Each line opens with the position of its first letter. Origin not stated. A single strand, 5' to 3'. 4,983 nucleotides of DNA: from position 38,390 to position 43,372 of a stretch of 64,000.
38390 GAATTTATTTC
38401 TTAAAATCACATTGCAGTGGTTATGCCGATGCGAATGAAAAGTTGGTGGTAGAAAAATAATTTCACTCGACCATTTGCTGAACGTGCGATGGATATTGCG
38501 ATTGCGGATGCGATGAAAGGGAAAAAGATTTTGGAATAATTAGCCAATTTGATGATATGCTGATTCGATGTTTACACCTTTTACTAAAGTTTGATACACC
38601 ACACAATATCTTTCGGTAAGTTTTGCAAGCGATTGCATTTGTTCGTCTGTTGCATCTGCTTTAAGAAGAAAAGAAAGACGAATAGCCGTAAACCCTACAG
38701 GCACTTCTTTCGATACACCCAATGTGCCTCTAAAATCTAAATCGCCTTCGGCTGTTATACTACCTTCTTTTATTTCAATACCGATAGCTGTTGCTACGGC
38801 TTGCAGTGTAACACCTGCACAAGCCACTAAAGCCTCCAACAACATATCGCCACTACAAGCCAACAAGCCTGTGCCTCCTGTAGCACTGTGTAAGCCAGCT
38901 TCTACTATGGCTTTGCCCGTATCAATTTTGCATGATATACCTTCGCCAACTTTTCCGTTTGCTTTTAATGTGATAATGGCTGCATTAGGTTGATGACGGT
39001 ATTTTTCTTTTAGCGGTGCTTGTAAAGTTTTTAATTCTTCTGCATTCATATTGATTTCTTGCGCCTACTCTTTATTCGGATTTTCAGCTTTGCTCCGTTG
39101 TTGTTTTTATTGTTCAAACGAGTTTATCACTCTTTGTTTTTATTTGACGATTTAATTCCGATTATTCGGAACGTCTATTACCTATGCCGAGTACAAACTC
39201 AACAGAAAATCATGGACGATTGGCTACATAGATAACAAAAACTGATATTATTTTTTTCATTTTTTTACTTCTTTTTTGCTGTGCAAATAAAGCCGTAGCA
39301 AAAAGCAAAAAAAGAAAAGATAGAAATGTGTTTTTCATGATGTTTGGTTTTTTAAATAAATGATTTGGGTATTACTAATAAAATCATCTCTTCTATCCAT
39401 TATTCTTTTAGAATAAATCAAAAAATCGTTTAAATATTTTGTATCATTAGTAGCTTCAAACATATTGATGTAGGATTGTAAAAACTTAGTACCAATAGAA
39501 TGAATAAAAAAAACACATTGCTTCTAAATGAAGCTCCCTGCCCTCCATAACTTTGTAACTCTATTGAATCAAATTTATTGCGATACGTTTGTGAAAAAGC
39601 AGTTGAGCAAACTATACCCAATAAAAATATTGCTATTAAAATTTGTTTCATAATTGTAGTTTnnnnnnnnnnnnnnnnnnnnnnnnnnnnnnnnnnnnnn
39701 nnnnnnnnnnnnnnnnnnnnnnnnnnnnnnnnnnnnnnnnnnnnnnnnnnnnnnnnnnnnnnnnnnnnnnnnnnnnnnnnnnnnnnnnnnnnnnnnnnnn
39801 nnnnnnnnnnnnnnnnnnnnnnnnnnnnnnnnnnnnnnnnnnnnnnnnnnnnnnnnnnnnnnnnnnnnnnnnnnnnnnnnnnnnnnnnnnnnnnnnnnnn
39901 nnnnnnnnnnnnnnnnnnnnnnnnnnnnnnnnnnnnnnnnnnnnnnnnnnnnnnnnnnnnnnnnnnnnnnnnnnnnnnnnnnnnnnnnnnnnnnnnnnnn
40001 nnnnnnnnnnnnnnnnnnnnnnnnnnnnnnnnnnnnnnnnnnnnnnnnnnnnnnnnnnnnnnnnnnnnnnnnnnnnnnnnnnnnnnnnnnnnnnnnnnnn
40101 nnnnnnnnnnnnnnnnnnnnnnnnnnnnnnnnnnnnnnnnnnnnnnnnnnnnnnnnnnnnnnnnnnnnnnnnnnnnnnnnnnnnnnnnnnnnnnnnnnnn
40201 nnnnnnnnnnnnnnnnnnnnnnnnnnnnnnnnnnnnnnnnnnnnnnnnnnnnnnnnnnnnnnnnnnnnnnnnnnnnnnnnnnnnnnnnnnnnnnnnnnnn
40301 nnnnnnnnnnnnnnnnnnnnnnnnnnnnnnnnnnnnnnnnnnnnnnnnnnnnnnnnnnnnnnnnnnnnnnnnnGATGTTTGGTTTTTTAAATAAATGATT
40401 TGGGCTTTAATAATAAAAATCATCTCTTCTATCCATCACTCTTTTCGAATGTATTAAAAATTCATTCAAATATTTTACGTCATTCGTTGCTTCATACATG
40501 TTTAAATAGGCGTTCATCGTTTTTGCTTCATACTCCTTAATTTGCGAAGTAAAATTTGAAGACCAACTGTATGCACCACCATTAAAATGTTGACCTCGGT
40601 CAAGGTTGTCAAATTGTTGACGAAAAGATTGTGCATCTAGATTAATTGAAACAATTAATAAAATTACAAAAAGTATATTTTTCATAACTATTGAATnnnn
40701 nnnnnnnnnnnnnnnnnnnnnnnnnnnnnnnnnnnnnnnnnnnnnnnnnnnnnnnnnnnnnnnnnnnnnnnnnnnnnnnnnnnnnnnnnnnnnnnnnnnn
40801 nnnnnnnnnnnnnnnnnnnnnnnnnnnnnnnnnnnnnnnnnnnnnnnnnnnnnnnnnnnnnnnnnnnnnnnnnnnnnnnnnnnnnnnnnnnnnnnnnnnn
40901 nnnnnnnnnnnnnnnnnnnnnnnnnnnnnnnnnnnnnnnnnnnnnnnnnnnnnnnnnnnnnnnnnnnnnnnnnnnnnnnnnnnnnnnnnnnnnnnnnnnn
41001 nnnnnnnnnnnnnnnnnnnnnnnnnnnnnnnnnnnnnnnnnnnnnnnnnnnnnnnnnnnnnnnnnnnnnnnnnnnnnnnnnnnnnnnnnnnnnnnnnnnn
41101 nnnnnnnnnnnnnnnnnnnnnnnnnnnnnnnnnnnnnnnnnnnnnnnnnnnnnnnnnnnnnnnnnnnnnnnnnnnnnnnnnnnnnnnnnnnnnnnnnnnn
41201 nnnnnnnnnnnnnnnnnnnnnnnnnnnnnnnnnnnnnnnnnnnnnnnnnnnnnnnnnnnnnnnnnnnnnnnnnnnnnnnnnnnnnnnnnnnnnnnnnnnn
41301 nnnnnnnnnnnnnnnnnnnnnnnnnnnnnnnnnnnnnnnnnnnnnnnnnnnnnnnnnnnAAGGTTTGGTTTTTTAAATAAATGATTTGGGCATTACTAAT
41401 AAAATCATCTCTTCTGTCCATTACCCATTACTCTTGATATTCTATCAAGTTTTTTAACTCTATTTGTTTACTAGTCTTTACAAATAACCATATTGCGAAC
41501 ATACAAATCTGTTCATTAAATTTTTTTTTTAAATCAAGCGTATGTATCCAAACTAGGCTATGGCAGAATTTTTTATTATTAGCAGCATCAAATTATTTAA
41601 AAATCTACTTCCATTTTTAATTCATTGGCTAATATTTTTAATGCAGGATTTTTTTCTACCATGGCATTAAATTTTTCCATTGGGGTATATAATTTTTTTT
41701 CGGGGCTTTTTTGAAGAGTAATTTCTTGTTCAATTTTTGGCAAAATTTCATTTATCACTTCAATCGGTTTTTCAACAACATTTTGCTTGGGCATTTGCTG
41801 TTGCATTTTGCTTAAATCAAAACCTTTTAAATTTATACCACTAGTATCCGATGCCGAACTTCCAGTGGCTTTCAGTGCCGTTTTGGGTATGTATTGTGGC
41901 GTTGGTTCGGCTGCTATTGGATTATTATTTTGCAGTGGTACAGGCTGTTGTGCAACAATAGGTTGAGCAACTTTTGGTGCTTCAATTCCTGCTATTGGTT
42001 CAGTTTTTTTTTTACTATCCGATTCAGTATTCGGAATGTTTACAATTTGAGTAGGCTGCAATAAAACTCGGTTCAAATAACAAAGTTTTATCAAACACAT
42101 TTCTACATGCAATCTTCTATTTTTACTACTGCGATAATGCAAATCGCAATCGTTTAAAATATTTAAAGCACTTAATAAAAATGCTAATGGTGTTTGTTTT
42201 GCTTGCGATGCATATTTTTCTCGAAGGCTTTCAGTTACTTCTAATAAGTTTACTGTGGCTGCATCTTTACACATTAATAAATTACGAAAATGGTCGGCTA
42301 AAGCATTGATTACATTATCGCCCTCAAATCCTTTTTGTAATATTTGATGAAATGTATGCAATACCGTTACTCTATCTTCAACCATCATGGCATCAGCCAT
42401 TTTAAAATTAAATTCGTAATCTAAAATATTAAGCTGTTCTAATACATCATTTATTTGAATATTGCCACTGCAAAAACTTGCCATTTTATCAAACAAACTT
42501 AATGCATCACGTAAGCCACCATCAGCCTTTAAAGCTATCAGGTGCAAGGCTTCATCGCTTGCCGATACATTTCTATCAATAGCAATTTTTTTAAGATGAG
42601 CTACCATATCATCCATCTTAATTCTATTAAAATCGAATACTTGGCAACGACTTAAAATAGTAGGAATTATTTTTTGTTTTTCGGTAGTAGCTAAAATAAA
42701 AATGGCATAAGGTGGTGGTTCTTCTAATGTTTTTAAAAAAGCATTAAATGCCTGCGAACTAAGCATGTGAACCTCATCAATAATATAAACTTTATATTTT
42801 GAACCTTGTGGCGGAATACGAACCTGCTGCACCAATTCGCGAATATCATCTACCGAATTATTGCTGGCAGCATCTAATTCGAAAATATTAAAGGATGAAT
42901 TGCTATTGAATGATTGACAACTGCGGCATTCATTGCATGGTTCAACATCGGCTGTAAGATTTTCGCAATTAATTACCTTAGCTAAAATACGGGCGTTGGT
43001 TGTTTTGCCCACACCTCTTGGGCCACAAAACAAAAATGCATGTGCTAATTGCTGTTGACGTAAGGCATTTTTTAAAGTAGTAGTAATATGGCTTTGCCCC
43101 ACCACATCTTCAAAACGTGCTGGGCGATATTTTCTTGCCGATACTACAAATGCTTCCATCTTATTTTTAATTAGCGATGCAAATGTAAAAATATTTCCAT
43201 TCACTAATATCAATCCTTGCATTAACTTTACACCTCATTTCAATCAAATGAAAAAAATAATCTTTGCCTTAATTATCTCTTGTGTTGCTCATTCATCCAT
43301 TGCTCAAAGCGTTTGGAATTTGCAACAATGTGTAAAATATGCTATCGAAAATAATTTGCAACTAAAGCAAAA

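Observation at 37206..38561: Single-gene T9SS-cargo cassette flanked by a 100-bp duplication of the hscA/osmC tail-to-tail junction; the orphan hscA end differs almost only at synonymous sites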

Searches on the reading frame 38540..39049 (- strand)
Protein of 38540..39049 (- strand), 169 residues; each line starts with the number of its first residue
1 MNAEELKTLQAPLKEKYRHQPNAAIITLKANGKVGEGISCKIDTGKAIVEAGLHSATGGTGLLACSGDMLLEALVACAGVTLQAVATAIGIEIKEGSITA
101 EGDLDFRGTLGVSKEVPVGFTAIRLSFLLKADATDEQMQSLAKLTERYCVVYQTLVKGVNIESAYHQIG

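Call 8: search_protein_families(library=pfam, proteins=[window:38540-39049:-])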
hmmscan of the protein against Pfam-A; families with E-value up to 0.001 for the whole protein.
window:38540-39049:- (169 aa): 1 family
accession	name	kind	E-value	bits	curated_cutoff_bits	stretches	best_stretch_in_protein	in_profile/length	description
PF02566.24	OsmC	-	6.2e-18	65.5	27.5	1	65-162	7-98/100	OsmC-like protein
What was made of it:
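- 38540..39049 (-): OsmC-family gene. DNA similarity to relatives' osmC stops at 38574, so the last 10 codons differ from the closest orthologues. Pfam OsmC (call 8).
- Checked: The OsmC ORF (38540-39049, minus strand; Pfam OsmC 6e-18, call 8) has its stop directly next to the orphan hscA stop.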

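Call 22: find_homologous_proteins(query=window:38540-39049:-, max_evalue=1e-20)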
Query window:38540-39049:- (169 aa): 8000 proteins with E <= 1e-20 among 8000 candidates; the best 120 are listed.
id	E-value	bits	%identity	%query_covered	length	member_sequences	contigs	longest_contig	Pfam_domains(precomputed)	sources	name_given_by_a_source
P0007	4.4e-102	356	100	100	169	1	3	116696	PF02566.25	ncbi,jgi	ncbi:MAG: hypothetical protein RJA07_2688 [Bacteroidota bacterium]|jgi:uncharacterized OsmC-like pro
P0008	4.9e-89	314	88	99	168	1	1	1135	PF02566.25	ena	-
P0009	4.8e-87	308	86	99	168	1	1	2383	PF02566.25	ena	-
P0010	6.2e-87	307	87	98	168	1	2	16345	PF02566.25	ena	-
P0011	4.2e-86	304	86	99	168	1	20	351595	PF02566.25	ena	-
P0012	6.1e-86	304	86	99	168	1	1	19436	PF02566.25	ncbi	-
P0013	1.9e-85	302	85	99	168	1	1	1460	PF02566.25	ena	-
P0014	6.5e-84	297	81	99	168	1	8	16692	PF02566.25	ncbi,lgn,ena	-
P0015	1.8e-83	296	81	99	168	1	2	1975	PF02566.25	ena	-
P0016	4.8e-83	295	81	99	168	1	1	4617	PF02566.25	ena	-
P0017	1.2e-82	293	80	99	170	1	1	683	PF02566.25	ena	-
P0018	1.4e-82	293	84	98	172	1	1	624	PF02566.25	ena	-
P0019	1.6e-82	293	80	99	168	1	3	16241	PF02566.25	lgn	-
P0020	1.8e-82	293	81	99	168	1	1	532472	PF02566.25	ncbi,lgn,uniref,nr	ncbi:Uncharacterized OsmC-related protein [Flavobacterium fluvii]|uniref:Uncharacterized OsmC-relate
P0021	2.1e-82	293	82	98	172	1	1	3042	PF02566.25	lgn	-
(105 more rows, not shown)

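Call 25: find_encoding_contigs(protein=P0011, flank=5000, max_places=4)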
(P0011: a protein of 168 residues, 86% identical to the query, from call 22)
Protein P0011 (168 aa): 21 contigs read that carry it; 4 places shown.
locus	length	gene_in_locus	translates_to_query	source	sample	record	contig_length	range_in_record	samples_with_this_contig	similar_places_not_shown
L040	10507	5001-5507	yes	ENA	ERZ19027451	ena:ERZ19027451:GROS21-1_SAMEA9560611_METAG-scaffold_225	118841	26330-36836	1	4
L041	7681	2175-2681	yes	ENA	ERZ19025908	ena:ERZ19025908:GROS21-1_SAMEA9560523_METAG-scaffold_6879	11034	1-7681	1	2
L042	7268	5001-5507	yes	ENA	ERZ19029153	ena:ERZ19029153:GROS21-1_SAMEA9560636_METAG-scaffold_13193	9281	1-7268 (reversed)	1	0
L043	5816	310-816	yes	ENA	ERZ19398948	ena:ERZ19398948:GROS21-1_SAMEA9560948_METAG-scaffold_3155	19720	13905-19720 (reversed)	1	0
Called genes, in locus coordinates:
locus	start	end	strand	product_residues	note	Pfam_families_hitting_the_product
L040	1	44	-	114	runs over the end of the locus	PF13683:rve_3 (weak)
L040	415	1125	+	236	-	-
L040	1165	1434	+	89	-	-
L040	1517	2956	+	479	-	PF06739:SBBP (faint), PF07494:Reg_prop (faint), PF19565:DUF6087 (faint), PF18962:Por_Secre_tail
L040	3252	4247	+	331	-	PF18962:Por_Secre_tail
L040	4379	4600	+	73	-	-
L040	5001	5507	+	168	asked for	PF02566:OsmC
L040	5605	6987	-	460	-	PF02878:PGM_PMM_I, PF02879:PGM_PMM_II, PF02880:PGM_PMM_III, PF00408:PGM_PMM_IV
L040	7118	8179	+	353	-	PF01063:Aminotran_4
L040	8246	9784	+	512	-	PF05496:RuvB_N (faint), PF13177:DNA_pol3_delta2, PF00004:AAA, PF13401:AAA_22 (faint), PF22608:DNAX_ATPase_lid, PF12169:DNA_pol3_gamma3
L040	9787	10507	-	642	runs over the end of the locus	PF00270:DEAD, PF00271:Helicase_C, PF16124:RecQ_Zn_bind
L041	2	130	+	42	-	?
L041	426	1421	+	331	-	PF18962:Por_Secre_tail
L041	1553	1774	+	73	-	-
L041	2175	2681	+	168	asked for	PF02566:OsmC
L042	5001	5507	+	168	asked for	PF02566:OsmC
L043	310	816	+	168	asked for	PF02566:OsmC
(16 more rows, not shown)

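Call 26: find_encoding_contigs(protein=P0012, flank=5000, max_places=3)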
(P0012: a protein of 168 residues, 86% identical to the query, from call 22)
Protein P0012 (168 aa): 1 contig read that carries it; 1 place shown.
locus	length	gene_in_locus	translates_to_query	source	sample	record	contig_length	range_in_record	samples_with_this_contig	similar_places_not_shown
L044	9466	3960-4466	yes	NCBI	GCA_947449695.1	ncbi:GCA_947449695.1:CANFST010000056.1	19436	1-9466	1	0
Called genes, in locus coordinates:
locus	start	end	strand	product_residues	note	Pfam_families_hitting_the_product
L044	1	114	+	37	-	?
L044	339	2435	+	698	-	PF06739:SBBP (faint), PF19565:DUF6087 (faint), PF26660:PH_41 (faint), PF18962:Por_Secre_tail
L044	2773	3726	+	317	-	PF18962:Por_Secre_tail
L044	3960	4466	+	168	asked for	PF02566:OsmC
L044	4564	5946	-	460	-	PF02878:PGM_PMM_I, PF02879:PGM_PMM_II, PF02880:PGM_PMM_III, PF00408:PGM_PMM_IV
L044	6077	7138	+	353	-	PF01063:Aminotran_4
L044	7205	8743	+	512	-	PF05496:RuvB_N (faint), PF13177:DNA_pol3_delta2, PF00004:AAA, PF13401:AAA_22 (faint), PF22608:DNAX_ATPase_lid, PF12169:DNA_pol3_gamma3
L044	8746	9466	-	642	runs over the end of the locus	PF00270:DEAD, PF00271:Helicase_C, PF16124:RecQ_Zn_bind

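Call 27: find_encoding_contigs(protein=P0010, flank=5000, max_places=3)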
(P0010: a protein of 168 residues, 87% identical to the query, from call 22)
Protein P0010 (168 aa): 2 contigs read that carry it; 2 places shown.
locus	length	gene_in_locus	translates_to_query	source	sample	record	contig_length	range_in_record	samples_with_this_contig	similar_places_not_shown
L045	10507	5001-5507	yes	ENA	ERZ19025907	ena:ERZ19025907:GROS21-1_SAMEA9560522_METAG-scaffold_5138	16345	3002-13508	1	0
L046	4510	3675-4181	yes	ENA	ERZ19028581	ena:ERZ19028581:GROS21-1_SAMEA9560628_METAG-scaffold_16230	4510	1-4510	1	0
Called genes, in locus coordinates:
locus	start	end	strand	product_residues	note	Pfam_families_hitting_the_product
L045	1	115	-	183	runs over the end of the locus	PF00908:dTDP_sugar_isom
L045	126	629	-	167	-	PF16267:DUF4920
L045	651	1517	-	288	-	PF01040:UbiA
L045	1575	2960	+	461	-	PF03435:Sacchrp_dh_NADP, PF16653:Sacchrp_dh_C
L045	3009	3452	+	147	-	PF16022:DUF4783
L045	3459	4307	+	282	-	PF02749:QRPTase_N, PF01729:QRPTase_C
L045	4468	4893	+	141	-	-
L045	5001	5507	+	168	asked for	PF02566:OsmC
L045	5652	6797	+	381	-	PF27098:Rv0959_3rd, PF13519:VWA_2 (weak)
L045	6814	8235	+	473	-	PF00158:Sigma54_activat (faint), PF07728:AAA_5 (faint)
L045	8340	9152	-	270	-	PF14054:DUF4249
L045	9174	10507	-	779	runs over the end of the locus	PF13620:CarboxypepD_reg (weak), PF13715:CarbopepD_reg_2, PF07715:Plug, PF25183:OMP_b-brl_4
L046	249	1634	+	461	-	PF03435:Sacchrp_dh_NADP, PF16653:Sacchrp_dh_C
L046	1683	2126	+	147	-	PF16022:DUF4783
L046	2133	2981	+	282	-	PF02749:QRPTase_N, PF01729:QRPTase_C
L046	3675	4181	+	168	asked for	PF02566:OsmC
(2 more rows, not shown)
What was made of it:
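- Tried and rejected: The closest OsmC orthologues lie tail-to-tail with pgm near dnaX, or in another context (calls 25-27).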

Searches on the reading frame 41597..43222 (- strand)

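Call 8: search_protein_families(library=pfam, proteins=[window:41597-43222:-])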
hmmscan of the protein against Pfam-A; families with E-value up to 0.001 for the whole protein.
window:41597-43222:- (541 aa): 11 families
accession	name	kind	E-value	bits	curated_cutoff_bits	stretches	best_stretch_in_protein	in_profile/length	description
PF13177.12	DNA_pol3_delta2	-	3.7e-46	157.5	27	1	43-201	2-160/161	DNA polymerase III, delta subunit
PF00004.35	AAA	-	9.2e-12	46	21.2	1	64-195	2-125/131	ATPase family associated with various cellular activities (AAA)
PF12169.13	DNA_pol3_gamma3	-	3.6e-11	43.4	24.4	1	258-386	4-133/143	DNA polymerase III subunits gamma and tau domain III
PF22608.2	DNAX_ATPase_lid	-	1.5e-09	37.9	27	1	207-252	3-48/49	DNA polymerase III clamp loader subunit, ATPase lid domain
PF05496.18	RuvB_N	-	4.7e-07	30.1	27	1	33-87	2-60/159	Holliday junction DNA helicase RuvB P-loop domain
PF13401.12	AAA_22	-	2.9e-06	28.1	27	1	62-167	7-109/130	AAA domain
PF07728.20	AAA_5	-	9.4e-06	26.1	22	1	63-168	2-92/139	AAA domain (dynein-related subfamily)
PF21694.2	DNA_pol3_delta_C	-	9.7e-06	26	27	1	273-380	5-121/121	DNA polymerase III delta subunit, C-terminal domain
PF03215.21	Rad17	-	8.1e-05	23.1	23.8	1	30-107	11-92/186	Rad17 P-loop domain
PF13173.12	AAA_14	-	0.00012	22.6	27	1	63-177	5-96/129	AAA domain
PF13479.12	AAA_24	-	0.0007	19.9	27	0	64-160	6-82/195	AAA domain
